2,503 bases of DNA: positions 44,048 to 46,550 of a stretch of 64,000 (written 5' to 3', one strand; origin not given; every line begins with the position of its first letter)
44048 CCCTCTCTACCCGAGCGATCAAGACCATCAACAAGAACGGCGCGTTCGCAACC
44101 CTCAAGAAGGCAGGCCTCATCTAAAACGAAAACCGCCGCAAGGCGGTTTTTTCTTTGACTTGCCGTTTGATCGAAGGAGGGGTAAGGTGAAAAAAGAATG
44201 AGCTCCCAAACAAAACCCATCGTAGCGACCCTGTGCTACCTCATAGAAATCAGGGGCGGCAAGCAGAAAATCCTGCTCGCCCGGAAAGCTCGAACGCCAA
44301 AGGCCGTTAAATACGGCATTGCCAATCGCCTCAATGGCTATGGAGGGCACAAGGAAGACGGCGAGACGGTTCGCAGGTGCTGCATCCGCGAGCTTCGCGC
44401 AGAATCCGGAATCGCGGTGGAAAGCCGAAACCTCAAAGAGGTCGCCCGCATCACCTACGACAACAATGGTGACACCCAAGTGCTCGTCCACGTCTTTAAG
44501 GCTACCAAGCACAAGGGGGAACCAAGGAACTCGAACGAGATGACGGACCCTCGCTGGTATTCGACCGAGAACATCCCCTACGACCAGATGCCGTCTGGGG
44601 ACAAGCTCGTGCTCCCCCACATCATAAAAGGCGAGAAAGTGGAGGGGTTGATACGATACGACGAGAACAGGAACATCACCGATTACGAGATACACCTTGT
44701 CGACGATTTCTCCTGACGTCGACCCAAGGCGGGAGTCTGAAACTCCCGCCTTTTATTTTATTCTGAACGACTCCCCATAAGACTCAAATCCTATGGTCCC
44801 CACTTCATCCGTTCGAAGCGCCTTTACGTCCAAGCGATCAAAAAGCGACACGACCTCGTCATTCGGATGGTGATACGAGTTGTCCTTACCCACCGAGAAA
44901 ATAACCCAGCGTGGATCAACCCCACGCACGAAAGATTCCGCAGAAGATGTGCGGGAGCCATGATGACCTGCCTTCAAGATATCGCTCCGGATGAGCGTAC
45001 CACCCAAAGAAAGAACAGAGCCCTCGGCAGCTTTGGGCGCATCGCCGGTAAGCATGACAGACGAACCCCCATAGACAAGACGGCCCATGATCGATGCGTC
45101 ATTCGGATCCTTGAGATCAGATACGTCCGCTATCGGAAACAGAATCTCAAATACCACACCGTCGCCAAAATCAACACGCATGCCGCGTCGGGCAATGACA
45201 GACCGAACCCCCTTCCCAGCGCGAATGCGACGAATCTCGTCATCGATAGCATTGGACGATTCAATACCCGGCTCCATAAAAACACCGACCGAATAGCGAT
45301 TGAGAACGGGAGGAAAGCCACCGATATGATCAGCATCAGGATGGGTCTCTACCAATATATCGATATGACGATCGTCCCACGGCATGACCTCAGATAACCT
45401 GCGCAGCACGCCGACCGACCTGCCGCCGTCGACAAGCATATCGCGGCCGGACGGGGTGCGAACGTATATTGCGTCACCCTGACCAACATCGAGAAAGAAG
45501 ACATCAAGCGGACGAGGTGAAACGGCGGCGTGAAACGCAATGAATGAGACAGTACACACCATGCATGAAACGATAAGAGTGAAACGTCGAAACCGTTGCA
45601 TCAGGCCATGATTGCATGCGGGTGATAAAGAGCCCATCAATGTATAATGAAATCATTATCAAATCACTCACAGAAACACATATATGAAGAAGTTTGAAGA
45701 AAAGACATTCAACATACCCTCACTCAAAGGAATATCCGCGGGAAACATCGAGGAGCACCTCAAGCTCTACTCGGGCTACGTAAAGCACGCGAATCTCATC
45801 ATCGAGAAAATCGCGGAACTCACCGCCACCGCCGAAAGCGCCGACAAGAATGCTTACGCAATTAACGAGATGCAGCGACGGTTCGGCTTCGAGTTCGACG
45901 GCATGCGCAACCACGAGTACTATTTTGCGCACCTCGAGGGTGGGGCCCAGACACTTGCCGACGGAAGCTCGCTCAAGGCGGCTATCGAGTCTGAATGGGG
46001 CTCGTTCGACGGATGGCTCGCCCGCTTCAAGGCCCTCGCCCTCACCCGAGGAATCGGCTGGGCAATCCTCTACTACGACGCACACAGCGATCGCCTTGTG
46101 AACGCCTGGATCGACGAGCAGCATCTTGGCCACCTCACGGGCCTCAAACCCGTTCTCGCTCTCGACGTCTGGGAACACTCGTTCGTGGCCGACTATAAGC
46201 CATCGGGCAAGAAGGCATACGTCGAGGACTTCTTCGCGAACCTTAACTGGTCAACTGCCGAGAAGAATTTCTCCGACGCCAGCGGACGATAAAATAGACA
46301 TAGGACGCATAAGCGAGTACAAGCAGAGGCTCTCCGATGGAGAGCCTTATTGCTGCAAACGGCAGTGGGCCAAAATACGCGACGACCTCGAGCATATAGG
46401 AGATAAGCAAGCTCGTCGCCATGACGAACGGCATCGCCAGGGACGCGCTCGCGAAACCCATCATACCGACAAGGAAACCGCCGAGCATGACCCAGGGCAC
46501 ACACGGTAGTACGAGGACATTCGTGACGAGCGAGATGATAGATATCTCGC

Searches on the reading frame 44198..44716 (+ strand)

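Call 9: search_protein_families(library=pfam, proteins=[window:44198-44716:+])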
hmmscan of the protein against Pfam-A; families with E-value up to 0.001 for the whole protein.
window:44198-44716:+ (172 aa): 1 family
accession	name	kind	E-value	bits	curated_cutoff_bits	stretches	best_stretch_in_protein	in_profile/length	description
PF00293.34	NUDIX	-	9.6e-13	48.7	21.1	1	16-140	9-132/134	NUDIX domain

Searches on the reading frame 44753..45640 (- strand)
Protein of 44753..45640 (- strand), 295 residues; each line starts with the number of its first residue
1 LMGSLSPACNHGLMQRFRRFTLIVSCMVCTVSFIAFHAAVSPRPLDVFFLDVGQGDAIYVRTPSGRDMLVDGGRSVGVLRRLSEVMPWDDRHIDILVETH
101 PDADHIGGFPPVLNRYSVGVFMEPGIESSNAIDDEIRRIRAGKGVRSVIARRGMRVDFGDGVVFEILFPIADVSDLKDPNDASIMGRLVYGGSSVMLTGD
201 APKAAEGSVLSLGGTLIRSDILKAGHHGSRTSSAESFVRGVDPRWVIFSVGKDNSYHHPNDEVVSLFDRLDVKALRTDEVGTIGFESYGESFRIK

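Call 9: search_protein_families(library=pfam, proteins=[window:44753-45640:-])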
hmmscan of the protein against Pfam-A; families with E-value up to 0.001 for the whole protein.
window:44753-45640:- (295 aa): 1 family
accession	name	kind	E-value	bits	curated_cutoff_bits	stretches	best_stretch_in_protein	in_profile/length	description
PF00753.33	Lactamase_B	-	3.6e-15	56.9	22.7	1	51-238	2-182/196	Metallo-beta-lactamase superfamily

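Call 36: search_protein_families(library=ncbifam, proteins=[window:44753-45601:-], max_evalue=0.001)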
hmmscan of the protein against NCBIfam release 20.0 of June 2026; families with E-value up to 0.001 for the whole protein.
window:44753-45601:- (282 aa): 5 families
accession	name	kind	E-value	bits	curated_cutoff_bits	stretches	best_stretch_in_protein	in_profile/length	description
TIGR00361.1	ComEC_Rec2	equivalog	1.4e-35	122.6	190.05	1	9-268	419-663/663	DNA internalization-related competence protein ComEC/Rec2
NF008580.0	PRK11539.1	equivalog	1.2e-22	80.1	969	1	10-281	481-735/758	ComEC family protein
NF049846.1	blaAHM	exception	3.5e-15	55.7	590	1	37-278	68-299/304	AHM family subclass B3-like metallo-beta-lactamase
NF041809.1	Avs1a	equivalog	4.6e-10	38.8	420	1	40-96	5-63/387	AVAST type 1 anti-phage system MBL fold metallo-hydrolase Avs1a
NF058524.1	6A-MBL_enzyme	equivalog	0.00022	20.5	220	0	63-97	38-74/346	anti-phage 6A-MBL system MBL-fold protein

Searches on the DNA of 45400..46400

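Call 68: search_rna_families(source=window, start=45400, end=46400, threshold=evalue, max_evalue=1)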
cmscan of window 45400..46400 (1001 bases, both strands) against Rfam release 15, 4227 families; matches with E-value up to 1: 0.
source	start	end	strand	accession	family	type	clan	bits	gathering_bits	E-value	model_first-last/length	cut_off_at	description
